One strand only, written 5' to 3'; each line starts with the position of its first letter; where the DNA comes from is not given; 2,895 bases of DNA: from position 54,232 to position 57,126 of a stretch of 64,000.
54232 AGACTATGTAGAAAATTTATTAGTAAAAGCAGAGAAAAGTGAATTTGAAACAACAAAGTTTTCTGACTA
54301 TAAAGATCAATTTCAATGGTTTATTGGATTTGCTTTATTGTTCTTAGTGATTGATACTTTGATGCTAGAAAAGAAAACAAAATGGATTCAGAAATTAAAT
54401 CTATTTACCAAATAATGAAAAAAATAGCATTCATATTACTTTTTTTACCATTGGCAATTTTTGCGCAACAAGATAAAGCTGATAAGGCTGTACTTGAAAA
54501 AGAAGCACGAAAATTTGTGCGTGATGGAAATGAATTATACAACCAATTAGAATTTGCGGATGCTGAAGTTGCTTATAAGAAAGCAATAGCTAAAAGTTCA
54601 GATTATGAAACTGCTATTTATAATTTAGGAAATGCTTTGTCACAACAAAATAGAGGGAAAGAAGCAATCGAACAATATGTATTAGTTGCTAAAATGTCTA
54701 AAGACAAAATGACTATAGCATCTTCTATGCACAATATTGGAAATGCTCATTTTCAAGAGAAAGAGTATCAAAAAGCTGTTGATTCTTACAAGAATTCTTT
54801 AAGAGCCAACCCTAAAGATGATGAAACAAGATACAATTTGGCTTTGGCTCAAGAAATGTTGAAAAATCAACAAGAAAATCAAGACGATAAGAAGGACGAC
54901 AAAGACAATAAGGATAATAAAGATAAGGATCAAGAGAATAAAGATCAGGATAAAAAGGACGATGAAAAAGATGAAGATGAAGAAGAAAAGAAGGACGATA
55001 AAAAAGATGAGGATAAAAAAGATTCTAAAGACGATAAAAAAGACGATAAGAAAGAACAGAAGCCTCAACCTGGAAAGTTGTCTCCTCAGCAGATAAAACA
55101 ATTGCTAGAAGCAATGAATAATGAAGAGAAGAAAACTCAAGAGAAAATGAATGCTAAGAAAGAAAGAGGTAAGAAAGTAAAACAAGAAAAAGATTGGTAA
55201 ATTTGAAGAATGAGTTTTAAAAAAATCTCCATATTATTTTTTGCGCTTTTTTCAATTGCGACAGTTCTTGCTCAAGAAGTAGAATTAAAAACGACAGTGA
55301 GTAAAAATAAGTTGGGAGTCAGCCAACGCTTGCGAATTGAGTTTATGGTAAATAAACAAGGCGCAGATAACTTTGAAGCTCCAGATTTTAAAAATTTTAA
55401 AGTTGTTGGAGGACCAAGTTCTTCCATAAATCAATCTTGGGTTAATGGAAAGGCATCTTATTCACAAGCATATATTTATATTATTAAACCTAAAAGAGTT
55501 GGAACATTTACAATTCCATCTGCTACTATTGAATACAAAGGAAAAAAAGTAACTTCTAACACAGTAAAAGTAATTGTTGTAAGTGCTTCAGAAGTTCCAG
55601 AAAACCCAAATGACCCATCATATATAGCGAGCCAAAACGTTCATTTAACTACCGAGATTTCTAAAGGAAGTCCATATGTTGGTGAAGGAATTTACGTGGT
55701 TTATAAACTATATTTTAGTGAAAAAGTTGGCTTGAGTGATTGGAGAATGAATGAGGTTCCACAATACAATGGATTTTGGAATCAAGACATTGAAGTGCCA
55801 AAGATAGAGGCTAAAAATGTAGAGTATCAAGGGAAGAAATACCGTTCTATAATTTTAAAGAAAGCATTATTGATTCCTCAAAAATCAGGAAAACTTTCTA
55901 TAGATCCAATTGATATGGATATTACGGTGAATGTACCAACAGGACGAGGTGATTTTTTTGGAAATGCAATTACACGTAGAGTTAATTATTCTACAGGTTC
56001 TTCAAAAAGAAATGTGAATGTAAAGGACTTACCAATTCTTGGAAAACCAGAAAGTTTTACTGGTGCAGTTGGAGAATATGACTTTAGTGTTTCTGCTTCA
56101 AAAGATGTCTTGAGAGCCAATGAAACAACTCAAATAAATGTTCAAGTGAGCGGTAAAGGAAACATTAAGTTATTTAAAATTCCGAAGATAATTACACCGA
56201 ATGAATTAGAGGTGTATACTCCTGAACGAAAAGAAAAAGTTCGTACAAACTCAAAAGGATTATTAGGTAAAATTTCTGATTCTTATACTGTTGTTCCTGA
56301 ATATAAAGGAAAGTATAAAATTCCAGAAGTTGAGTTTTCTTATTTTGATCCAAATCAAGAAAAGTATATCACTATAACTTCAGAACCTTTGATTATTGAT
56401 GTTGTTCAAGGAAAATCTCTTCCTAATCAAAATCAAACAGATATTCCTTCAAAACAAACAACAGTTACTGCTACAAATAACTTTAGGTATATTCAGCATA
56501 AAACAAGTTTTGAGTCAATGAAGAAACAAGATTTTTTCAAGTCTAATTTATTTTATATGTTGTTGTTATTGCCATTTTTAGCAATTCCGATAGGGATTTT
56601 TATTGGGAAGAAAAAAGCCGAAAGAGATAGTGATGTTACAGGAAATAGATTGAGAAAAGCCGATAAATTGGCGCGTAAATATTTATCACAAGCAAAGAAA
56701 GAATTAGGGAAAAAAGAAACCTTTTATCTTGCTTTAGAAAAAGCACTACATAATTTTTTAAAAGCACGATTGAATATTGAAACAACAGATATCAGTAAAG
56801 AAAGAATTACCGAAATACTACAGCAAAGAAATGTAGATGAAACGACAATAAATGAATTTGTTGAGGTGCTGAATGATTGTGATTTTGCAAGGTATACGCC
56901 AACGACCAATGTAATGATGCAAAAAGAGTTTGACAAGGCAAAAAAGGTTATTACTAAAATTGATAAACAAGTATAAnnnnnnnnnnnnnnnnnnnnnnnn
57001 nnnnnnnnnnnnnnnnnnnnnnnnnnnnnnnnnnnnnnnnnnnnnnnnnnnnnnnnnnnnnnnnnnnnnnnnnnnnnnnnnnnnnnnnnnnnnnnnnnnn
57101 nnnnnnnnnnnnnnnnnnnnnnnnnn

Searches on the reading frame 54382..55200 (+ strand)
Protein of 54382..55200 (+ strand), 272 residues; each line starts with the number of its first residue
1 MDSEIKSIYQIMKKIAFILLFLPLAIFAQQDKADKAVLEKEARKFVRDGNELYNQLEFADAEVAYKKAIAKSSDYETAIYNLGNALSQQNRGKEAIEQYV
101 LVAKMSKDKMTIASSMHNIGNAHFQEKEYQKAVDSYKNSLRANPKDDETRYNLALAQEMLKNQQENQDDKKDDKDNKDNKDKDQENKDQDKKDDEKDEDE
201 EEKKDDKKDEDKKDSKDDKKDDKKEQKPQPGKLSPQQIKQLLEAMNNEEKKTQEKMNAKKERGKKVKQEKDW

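Call 90: search_protein_families(library=pfam, proteins=[window:54382-55200:+], max_evalue=0.001)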
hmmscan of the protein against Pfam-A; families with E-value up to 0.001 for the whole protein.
window:54382-55200:+ (272 aa): 12 families
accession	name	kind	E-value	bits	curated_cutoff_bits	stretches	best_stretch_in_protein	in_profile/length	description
PF00515.34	TPR_1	-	7.2e-15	54.5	27.8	1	117-146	5-34/34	Tetratricopeptide repeat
PF13414.12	TPR_11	-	1.8e-12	47.1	26.8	2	120-159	1-40/42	TPR repeat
PF07719.23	TPR_2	-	8.5e-12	44.7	27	1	115-146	3-34/34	Tetratricopeptide repeat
PF13432.12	TPR_16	-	4.6e-10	40.2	32.7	1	49-103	4-57/65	Tetratricopeptide repeat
PF14559.12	TPR_19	-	1.6e-09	38.4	25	1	58-98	7-47/68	Tetratricopeptide repeat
PF13424.12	TPR_12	-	4.3e-09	36.9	30.1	1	78-142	5-74/77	Tetratricopeptide repeat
PF13374.12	TPR_10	-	2.1e-08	34.4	27.5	0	113-141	2-30/42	Tetratricopeptide repeat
PF13431.12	TPR_17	-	4.6e-07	30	24.4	0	136-164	2-30/34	Tetratricopeptide repeat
PF13181.12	TPR_8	-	1.5e-06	28.3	25.7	1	113-146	1-34/34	Tetratricopeptide repeat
PF13176.12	TPR_7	-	7.2e-06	26.1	27.9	0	115-147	1-35/36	Tetratricopeptide repeat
PF13428.12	TPR_14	-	9.9e-06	26.2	23.5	0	120-154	8-42/44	Tetratricopeptide repeat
PF24575.1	TPR_Slam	-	3.2e-05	24.7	35.2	0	124-167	58-99/104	Surface lipoprotein assembly modifier, N-terminal TPR repeats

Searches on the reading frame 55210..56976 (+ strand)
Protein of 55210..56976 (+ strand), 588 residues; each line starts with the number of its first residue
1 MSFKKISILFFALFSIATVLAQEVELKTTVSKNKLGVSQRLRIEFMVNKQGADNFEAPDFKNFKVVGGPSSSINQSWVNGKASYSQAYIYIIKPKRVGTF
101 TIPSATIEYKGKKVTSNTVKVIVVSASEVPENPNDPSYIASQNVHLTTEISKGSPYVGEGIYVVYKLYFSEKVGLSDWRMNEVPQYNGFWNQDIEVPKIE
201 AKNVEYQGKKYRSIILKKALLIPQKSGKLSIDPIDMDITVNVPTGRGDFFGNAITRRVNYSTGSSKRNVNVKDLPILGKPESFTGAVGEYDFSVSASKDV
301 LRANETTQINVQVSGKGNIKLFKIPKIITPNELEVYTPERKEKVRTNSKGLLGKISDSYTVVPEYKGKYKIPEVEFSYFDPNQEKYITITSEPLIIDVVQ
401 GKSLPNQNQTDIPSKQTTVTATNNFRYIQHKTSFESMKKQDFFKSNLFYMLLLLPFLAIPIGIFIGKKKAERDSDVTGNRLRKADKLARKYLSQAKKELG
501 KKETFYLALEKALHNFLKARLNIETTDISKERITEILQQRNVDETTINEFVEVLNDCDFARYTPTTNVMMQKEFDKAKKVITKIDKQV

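Call 49: search_protein_families(library=pfam, proteins=[window:55210-56976:+], max_evalue=0.00001)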
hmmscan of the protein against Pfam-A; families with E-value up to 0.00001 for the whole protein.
window:55210-56976:+ (588 aa): 1 family
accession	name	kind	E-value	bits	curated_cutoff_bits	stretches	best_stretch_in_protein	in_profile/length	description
PF13584.12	BatD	-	7.2e-36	123.2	24.1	2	29-123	2-92/92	BatD DUF11 like domain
